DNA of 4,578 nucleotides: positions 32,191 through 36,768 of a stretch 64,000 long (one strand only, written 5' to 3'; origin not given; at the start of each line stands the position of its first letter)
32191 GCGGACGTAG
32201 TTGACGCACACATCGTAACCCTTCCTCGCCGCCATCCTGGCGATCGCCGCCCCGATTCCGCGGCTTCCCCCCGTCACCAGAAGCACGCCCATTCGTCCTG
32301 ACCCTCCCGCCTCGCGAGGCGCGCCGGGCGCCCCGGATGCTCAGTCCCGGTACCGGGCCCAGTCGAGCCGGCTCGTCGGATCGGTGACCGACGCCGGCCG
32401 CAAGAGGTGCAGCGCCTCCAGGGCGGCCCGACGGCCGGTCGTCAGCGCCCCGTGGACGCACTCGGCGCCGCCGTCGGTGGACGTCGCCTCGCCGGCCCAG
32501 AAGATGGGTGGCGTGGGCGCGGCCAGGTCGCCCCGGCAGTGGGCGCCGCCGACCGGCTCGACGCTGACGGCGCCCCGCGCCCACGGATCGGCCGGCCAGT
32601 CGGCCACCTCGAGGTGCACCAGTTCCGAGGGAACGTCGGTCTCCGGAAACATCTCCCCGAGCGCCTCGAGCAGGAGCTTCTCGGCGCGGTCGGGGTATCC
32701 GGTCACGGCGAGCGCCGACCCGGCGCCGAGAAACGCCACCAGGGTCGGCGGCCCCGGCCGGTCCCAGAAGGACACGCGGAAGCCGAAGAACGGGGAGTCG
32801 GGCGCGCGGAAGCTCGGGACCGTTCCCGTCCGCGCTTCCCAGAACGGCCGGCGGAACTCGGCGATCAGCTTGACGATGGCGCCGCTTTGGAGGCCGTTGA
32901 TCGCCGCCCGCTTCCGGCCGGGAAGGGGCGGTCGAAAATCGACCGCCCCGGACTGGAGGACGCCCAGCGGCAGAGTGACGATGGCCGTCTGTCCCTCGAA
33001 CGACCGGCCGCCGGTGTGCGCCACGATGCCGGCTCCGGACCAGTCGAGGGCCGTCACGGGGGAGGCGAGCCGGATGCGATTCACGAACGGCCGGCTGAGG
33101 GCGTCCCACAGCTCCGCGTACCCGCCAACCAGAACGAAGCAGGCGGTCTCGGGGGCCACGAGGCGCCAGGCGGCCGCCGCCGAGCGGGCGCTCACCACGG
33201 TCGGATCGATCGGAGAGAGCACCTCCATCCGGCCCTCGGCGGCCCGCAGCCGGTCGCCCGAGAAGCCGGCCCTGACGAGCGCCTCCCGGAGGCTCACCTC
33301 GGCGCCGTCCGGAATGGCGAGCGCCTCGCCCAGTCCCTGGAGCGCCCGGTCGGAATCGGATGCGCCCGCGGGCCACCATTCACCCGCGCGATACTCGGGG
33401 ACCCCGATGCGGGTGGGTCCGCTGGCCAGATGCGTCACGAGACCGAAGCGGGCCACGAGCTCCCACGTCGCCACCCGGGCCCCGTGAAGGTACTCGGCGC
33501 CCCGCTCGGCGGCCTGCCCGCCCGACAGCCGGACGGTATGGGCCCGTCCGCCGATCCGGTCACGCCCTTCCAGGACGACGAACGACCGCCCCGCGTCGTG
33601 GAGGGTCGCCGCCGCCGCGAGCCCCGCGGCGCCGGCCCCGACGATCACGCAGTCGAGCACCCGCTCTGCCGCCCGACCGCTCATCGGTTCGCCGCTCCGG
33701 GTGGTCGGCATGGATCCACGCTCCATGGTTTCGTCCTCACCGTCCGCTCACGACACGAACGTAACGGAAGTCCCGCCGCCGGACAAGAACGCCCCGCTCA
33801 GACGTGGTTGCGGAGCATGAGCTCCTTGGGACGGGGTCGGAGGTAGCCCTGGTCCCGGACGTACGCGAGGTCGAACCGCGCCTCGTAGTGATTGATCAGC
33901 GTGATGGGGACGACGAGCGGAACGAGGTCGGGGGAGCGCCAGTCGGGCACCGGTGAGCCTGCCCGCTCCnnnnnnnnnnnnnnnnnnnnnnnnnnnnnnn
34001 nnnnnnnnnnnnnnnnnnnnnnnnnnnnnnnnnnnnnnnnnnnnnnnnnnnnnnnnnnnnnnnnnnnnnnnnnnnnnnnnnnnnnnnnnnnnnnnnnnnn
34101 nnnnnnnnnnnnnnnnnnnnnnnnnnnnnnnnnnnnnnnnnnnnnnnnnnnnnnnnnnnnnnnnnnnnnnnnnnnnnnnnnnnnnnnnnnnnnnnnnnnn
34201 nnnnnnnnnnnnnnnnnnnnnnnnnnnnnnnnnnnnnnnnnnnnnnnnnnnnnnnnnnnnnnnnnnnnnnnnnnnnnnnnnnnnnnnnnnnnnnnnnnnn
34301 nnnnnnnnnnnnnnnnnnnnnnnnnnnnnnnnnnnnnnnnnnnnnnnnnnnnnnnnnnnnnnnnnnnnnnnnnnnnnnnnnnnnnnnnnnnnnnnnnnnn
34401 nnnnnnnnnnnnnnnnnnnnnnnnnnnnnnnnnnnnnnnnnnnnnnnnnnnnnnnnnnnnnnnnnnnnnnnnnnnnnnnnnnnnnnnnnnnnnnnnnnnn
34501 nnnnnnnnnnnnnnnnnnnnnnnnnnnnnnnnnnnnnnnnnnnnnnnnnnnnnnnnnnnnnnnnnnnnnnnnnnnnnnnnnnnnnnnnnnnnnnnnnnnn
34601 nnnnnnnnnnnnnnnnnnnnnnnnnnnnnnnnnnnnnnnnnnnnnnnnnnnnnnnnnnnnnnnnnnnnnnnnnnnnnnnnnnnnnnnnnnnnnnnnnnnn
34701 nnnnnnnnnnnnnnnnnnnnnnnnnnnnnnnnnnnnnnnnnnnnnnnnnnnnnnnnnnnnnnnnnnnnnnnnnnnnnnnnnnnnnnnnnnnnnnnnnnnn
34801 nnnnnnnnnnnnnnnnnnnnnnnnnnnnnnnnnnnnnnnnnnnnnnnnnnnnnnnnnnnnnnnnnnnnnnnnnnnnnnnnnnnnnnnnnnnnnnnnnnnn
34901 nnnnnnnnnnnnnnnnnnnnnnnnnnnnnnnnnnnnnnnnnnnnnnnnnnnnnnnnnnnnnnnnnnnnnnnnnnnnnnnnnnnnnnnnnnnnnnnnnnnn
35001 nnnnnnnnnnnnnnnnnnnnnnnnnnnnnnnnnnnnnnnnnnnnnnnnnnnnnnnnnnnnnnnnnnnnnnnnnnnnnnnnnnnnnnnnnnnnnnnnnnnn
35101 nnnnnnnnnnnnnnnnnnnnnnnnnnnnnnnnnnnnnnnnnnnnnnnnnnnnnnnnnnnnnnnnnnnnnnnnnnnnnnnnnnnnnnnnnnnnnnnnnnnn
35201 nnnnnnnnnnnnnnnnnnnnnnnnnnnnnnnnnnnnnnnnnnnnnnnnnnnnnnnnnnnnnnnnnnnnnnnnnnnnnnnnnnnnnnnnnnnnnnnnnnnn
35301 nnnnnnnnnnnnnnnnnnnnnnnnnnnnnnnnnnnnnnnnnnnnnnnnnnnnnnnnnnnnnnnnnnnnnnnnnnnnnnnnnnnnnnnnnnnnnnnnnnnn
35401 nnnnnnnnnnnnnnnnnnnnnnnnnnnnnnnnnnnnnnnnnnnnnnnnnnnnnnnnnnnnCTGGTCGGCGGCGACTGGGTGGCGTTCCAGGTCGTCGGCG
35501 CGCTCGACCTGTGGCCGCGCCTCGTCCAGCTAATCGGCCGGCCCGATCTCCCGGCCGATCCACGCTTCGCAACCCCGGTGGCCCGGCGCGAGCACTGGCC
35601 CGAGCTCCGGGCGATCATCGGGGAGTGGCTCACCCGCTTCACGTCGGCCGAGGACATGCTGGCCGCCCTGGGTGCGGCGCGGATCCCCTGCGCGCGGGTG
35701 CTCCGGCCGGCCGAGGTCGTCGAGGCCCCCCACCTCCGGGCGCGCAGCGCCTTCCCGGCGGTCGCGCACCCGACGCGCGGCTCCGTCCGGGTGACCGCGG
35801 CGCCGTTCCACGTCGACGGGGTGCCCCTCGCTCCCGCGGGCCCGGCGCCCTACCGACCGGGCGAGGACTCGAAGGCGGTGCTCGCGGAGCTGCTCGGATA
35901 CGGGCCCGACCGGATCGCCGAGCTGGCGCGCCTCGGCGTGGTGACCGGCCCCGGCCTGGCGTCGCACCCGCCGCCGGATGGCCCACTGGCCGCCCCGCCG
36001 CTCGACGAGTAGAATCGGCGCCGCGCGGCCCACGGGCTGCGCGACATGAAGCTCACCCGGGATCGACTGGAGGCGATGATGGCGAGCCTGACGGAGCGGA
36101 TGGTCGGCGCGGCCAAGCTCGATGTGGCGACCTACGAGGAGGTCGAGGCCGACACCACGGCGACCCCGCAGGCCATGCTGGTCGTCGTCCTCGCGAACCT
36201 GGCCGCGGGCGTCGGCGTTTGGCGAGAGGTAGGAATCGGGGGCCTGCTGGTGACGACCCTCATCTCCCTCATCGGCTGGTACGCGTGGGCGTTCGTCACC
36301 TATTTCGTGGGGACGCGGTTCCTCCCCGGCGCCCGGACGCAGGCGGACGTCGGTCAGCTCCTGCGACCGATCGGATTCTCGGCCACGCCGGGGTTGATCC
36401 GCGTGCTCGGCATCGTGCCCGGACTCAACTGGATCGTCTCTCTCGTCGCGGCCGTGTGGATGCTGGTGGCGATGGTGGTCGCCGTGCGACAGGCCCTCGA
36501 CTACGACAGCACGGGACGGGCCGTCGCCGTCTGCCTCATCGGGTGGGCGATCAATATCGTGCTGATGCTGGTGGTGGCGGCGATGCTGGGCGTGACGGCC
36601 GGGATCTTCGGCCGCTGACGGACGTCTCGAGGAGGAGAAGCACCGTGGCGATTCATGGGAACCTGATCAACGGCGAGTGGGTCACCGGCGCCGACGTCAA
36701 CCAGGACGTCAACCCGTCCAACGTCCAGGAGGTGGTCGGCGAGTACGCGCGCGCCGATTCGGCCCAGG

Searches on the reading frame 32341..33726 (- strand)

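Call 60: search_protein_families(library=pfam, proteins=[window:32341-33726:-], max_evalue=0.00001)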
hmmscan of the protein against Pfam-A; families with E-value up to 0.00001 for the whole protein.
window:32341-33726:- (461 aa): 3 families
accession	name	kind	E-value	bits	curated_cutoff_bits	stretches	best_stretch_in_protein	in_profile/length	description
PF01593.30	Amino_oxidase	-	9.7e-57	193.6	19.8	2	198-436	199-440/443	Flavin containing amine oxidoreductase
PF13450.12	NAD_binding_8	-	6.1e-14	52.5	21.9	1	28-93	1-67/68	NAD(P)-binding Rossmann-like domain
PF00890.30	FAD_binding_2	-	7.2e-07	29.2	20.4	1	25-72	1-46/414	FAD binding domain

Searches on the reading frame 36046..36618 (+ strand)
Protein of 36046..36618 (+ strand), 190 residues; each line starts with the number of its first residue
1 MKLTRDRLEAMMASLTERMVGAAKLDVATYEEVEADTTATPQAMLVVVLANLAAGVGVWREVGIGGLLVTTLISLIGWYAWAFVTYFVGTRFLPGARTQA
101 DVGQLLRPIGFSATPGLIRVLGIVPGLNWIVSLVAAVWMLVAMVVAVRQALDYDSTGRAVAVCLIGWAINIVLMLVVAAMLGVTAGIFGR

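Call 60: search_protein_families(library=pfam, proteins=[window:36046-36618:+], max_evalue=0.00001)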
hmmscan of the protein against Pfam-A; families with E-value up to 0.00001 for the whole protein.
window:36046-36618:+ (190 aa): 1 family
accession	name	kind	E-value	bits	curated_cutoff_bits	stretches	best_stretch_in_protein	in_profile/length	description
PF04893.22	Yip1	-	9.8e-10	39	28.6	1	46-176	36-172/173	Yip1 domain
